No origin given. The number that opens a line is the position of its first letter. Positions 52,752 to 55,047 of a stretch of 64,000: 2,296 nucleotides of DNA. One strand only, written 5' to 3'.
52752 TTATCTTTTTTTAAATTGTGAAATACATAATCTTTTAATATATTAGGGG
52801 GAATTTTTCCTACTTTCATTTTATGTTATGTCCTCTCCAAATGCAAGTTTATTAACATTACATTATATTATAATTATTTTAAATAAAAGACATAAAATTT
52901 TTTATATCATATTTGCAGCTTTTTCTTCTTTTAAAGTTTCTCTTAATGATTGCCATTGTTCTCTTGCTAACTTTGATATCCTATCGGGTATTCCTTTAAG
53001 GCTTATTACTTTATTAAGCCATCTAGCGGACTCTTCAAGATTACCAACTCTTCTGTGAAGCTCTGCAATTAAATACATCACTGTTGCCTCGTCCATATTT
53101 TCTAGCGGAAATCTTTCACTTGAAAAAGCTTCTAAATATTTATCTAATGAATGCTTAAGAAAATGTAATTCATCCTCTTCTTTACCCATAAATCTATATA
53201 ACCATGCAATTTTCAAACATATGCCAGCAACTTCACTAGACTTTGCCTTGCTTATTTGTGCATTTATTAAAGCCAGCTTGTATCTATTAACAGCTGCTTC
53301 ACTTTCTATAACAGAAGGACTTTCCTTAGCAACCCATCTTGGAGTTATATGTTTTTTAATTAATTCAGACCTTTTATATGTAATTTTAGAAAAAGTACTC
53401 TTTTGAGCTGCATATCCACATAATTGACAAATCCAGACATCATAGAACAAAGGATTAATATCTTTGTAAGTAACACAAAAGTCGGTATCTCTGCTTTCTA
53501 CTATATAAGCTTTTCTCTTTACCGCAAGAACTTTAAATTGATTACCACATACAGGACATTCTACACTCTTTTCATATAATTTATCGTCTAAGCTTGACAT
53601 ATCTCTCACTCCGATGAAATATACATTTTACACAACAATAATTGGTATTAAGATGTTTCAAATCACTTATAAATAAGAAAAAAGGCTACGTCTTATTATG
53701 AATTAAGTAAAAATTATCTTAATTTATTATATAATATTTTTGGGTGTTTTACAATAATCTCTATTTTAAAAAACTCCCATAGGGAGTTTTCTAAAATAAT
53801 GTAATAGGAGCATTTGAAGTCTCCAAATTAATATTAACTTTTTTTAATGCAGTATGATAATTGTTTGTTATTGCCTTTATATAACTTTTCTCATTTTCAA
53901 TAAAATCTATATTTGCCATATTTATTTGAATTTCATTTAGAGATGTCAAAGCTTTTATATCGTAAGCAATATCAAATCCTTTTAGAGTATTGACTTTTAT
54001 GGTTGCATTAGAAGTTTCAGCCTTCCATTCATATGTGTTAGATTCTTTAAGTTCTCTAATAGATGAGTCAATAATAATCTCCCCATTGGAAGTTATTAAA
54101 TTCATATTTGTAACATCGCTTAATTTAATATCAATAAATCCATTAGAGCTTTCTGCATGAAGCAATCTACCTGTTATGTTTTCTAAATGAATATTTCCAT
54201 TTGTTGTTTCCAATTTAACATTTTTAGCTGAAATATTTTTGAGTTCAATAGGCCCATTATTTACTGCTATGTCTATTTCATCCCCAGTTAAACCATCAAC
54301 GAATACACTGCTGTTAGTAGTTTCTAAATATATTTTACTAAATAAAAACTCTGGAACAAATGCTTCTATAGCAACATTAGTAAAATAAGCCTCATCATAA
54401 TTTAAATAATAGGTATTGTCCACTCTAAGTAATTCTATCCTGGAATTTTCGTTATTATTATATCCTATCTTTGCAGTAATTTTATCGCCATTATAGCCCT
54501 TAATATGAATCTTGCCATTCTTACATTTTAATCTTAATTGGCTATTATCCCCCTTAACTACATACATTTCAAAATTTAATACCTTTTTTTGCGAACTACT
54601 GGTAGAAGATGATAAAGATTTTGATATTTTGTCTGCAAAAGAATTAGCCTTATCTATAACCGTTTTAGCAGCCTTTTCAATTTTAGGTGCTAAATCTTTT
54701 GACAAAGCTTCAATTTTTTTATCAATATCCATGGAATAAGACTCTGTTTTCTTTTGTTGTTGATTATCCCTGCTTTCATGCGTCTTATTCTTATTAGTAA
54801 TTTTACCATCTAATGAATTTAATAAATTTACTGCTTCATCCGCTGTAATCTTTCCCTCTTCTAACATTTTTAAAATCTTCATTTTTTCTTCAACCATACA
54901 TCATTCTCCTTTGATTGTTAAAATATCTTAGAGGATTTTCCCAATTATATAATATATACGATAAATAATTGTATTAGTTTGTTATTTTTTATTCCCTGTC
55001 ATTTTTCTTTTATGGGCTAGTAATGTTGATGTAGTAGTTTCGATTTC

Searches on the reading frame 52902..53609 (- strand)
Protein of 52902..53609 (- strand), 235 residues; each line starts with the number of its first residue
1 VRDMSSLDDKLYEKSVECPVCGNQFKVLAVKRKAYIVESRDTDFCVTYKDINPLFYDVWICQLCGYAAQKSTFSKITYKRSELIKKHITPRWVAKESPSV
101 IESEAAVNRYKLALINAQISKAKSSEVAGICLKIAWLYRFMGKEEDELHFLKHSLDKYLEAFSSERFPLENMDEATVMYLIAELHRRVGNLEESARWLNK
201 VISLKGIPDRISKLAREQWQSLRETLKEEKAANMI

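Call 3: search_protein_families(library=pfam, proteins=[window:52902-53609:-], max_evalue=0.01)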
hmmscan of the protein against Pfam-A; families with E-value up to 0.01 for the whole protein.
window:52902-53609:- (235 aa): 5 families
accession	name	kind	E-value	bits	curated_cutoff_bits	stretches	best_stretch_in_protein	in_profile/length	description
PF09986.15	DUF2225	-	6.3e-72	242.2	21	1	11-221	1-213/214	Uncharacterized protein conserved in bacteria (DUF2225)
PF13424.12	TPR_12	-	7.9e-05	23.2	30.1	0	173-203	43-73/77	Tetratricopeptide repeat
PF13181.12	TPR_8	-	9.9e-05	22.7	25.7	0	176-205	2-31/34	Tetratricopeptide repeat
PF24110.1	DUF7385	-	0.00016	21.7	28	1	14-55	25-68/72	Family of unknown function (DUF7385)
PF13374.12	TPR_10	-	0.0068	16.8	27.5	0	128-163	2-37/42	Tetratricopeptide repeat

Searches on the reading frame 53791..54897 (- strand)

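Call 3: search_protein_families(library=pfam, proteins=[window:53791-54897:-], max_evalue=0.01)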
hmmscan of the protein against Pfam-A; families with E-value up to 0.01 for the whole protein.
window:53791-54897:- (368 aa): 3 families
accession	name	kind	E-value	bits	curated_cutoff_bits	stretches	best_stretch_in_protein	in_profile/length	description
PF13349.12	DUF4097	-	1.4e-14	54.5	22.9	1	108-304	67-212/247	Toastrack DUF4097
PF22746.1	SHOCT-like_DUF2089-C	-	4.1e-10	39.3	27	1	3-32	1-30/32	SHOCT-like domain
PF06868.16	DUF1257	-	0.005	17.5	22.2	0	120-181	4-66/103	Protein of unknown function (DUF1257)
